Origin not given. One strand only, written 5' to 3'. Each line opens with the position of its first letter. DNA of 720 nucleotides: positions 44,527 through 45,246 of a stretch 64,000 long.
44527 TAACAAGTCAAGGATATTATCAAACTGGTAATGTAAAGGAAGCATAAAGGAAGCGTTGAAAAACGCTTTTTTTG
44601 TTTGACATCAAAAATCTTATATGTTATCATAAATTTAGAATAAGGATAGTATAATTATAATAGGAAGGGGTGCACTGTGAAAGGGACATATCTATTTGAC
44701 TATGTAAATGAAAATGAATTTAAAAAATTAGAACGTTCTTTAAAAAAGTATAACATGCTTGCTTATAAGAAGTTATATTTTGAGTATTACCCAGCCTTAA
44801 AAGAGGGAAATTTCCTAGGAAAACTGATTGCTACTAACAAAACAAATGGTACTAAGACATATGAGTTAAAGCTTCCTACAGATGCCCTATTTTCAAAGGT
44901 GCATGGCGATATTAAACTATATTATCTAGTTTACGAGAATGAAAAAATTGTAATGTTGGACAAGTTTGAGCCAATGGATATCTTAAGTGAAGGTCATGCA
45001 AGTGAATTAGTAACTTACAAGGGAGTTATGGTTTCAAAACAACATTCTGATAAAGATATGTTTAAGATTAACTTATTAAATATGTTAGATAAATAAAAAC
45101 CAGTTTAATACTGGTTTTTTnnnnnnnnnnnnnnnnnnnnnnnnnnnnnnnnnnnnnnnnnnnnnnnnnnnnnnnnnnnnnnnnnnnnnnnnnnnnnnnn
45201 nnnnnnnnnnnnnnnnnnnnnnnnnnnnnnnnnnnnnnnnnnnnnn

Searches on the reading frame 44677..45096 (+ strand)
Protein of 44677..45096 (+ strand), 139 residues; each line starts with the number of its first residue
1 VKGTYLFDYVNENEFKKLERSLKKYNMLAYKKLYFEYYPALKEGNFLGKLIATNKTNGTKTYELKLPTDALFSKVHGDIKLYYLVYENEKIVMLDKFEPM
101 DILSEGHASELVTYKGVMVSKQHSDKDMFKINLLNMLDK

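Call 3: search_protein_families(library=pfam, proteins=[window:44677-45096:+], max_evalue=0.01)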
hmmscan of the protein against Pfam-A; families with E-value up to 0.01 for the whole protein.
window:44677-45096:+ (139 aa): 0 families

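Call 4: search_protein_families(library=padloc, proteins=[window:44677-45096:+], max_evalue=0.01)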
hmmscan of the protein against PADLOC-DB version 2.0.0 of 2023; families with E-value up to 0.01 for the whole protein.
window:44677-45096:+ (139 aa): 0 families

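Call 5: search_protein_families(library=ncbifam, proteins=[window:44677-45096:+], max_evalue=0.01)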
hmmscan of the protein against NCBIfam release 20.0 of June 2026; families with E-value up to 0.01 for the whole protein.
window:44677-45096:+ (139 aa): 0 families

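Call 6: search_protein_families(library=phrogs, proteins=[window:44677-45096:+], max_evalue=0.01)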
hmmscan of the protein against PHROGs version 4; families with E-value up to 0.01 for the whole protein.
window:44677-45096:+ (139 aa): 0 families

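Call 106: find_encoding_contigs(protein=window:44677-45096:+, flank=7000, max_places=8)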
Protein window:44677-45096:+ (139 aa): 22 contigs read that carry it; 8 places shown.
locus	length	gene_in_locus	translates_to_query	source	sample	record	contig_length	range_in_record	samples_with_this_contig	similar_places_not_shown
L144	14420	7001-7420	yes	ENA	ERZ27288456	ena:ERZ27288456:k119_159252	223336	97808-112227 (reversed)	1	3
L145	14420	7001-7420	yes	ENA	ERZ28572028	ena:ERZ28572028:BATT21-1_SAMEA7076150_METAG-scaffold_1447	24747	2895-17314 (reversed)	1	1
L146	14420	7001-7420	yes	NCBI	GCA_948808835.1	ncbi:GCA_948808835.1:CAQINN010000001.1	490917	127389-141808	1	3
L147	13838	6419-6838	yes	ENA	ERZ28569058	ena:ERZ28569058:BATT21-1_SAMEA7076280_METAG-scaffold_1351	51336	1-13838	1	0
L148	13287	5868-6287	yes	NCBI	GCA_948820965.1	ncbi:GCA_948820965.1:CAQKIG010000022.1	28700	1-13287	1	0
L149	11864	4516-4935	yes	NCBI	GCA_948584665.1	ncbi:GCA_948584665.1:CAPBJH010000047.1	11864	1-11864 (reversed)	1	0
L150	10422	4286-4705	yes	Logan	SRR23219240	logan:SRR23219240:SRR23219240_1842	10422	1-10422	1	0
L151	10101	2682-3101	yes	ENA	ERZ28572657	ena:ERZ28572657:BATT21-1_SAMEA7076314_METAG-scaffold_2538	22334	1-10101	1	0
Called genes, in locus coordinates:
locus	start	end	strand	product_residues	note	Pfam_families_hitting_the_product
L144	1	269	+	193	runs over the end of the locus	PF00265:TK, PF13401:AAA_22 (weak)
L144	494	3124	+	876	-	PF01326:PPDK_N, PF00391:PEP-utilizers, PF02896:PEP-utilizers_C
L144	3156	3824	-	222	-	-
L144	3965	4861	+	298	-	PF00294:PfkB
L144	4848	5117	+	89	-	PF01713:Smr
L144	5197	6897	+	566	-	-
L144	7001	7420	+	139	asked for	-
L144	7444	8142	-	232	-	-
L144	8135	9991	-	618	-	PF01935:DUF87, PF10412:TrwB_AAD_bind (weak)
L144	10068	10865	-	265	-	PF00165:HTH_AraC (faint), PF12833:HTH_18, PF06445:GyrI-like (weak), PF14526:Cass2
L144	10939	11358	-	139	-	-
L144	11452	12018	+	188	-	PF00293:NUDIX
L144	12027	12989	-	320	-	-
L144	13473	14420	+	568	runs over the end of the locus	-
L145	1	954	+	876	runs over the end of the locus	PF01326:PPDK_N, PF00391:PEP-utilizers, PF02896:PEP-utilizers_C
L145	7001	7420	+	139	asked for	-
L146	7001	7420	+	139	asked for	-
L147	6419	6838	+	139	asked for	-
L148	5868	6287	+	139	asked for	-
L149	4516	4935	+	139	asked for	-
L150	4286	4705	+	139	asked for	-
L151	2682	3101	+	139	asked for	-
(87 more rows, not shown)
